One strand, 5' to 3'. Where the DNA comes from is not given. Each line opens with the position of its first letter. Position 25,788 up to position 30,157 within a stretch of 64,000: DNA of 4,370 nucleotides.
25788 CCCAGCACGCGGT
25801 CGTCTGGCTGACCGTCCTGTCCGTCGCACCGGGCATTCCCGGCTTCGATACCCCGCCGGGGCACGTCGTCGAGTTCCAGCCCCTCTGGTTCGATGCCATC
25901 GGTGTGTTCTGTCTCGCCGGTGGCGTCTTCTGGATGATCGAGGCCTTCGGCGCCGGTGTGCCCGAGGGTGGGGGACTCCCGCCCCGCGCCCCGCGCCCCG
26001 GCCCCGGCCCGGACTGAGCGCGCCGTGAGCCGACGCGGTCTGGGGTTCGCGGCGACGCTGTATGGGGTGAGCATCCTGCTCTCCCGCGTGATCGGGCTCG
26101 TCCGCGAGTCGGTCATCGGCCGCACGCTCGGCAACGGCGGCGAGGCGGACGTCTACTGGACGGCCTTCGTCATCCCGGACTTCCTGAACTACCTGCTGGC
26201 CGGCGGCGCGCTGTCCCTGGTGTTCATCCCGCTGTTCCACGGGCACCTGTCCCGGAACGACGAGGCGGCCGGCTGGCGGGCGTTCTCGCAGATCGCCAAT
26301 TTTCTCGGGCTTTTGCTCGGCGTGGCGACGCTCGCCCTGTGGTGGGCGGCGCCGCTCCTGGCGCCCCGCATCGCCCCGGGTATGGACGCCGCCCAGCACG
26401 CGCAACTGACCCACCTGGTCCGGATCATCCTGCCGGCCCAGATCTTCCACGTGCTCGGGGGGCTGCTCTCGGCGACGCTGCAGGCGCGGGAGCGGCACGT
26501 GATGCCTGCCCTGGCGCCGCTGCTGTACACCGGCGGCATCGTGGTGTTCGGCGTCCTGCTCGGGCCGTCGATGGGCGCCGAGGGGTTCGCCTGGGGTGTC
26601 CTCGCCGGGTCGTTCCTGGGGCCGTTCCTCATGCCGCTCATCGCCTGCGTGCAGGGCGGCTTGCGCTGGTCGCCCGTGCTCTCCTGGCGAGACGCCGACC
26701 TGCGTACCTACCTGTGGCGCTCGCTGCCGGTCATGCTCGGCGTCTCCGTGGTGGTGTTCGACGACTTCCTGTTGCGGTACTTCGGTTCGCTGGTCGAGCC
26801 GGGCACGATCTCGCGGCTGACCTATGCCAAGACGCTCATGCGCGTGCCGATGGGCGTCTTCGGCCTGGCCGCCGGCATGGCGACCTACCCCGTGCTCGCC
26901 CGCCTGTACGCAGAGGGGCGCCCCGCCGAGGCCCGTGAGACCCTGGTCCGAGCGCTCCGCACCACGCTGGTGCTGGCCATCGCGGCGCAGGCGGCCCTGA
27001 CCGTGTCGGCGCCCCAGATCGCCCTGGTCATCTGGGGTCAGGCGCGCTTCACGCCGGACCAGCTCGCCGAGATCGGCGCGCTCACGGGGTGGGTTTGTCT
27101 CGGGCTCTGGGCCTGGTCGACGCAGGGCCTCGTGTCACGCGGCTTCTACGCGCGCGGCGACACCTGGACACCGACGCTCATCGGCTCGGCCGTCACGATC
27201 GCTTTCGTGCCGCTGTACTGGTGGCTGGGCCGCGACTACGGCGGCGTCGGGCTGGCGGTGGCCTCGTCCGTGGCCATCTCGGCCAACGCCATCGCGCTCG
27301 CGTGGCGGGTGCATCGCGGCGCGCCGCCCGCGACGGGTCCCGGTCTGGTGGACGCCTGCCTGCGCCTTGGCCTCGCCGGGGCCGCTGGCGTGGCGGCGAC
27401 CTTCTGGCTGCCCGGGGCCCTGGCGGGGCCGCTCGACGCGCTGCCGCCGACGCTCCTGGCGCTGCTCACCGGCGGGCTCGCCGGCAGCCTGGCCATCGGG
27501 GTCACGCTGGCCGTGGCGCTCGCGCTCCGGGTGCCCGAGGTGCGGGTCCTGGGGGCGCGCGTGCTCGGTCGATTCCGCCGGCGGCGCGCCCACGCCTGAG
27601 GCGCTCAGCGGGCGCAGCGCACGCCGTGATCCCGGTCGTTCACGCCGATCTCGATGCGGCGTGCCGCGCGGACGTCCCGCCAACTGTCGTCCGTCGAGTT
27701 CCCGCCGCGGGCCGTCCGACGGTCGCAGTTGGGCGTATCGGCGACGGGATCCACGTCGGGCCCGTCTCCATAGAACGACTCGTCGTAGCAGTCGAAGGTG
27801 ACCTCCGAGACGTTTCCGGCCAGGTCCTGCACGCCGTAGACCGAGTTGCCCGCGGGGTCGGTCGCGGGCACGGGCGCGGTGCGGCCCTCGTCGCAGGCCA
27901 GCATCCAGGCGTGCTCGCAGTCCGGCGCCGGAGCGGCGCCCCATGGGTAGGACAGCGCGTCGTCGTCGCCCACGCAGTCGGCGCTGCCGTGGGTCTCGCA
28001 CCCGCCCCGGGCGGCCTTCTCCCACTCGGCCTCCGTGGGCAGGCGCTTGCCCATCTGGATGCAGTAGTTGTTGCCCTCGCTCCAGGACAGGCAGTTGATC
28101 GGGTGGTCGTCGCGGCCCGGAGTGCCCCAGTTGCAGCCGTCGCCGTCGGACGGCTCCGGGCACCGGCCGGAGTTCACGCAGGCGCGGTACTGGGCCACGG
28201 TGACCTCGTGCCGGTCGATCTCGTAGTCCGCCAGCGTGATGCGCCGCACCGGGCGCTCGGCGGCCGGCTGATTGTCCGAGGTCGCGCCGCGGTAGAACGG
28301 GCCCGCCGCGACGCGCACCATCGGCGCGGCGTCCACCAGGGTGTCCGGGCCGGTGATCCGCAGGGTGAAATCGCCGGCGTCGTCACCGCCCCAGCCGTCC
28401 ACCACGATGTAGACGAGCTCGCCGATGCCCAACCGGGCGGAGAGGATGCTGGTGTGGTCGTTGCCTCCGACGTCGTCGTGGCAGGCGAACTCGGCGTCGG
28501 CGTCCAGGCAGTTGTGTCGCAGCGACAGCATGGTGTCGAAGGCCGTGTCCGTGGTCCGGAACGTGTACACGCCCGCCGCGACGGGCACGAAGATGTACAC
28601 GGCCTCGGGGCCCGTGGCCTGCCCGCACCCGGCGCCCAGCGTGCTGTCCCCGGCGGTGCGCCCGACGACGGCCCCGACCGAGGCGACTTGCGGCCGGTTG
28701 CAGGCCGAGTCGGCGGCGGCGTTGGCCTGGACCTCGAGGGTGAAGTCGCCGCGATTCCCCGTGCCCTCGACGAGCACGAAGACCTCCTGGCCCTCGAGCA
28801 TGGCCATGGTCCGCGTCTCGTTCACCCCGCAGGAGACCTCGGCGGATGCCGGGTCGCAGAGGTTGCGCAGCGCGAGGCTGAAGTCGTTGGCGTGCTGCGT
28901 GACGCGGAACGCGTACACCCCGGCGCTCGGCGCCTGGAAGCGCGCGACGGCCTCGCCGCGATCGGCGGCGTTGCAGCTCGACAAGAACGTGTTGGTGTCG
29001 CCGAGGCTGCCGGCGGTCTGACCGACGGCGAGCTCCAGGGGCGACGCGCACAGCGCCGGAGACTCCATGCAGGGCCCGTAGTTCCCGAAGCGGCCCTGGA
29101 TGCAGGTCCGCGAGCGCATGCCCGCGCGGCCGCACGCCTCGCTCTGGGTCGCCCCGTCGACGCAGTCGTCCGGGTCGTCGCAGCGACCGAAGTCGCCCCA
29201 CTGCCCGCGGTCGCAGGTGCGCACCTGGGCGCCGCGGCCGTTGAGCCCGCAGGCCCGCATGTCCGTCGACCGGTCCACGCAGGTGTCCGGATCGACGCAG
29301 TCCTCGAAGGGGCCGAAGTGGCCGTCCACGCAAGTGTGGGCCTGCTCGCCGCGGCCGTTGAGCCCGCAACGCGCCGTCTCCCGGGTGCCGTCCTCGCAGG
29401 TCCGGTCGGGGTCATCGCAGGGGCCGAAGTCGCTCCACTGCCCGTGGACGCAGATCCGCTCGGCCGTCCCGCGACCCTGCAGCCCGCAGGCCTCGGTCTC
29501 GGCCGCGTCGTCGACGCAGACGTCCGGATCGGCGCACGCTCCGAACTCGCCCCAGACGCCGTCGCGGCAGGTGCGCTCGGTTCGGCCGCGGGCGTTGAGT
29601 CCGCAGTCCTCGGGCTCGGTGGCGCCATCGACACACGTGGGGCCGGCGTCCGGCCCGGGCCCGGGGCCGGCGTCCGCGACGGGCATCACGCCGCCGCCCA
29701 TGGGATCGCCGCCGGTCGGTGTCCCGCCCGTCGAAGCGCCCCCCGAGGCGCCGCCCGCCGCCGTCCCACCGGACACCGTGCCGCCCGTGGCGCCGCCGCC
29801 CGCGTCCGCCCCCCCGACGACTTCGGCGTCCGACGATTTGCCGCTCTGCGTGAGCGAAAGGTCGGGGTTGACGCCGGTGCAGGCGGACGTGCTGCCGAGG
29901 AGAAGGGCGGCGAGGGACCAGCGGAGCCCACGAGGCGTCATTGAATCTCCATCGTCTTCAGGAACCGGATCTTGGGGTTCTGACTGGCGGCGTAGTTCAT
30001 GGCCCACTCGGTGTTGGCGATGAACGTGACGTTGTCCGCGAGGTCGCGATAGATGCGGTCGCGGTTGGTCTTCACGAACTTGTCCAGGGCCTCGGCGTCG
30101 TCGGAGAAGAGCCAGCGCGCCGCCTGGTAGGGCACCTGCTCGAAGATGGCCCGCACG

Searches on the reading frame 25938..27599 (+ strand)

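Call 87: search_protein_families(library=pfam, proteins=[window:25938-27599:+], max_evalue=0.001)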
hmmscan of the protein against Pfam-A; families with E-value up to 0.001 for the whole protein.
window:25938-27599:+ (553 aa): 2 families
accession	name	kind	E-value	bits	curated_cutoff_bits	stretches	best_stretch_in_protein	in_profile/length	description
PF03023.19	MurJ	-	7.6e-72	242.8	27.4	1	62-476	3-417/451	Lipid II flippase MurJ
PF01554.23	MatE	-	5.5e-05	23.4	24.9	1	305-426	41-158/161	MatE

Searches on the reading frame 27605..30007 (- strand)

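Call 87: search_protein_families(library=pfam, proteins=[window:27605-30007:-], max_evalue=0.001)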
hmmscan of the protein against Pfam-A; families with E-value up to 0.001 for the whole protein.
window:27605-30007:- (800 aa): 1 family
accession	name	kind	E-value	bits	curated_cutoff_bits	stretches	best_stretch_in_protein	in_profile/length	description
PF03781.23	FGE-sulfatase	-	1.7e-42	146.3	23.3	1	561-800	3-255/255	Sulfatase-modifying factor enzyme 1-like domain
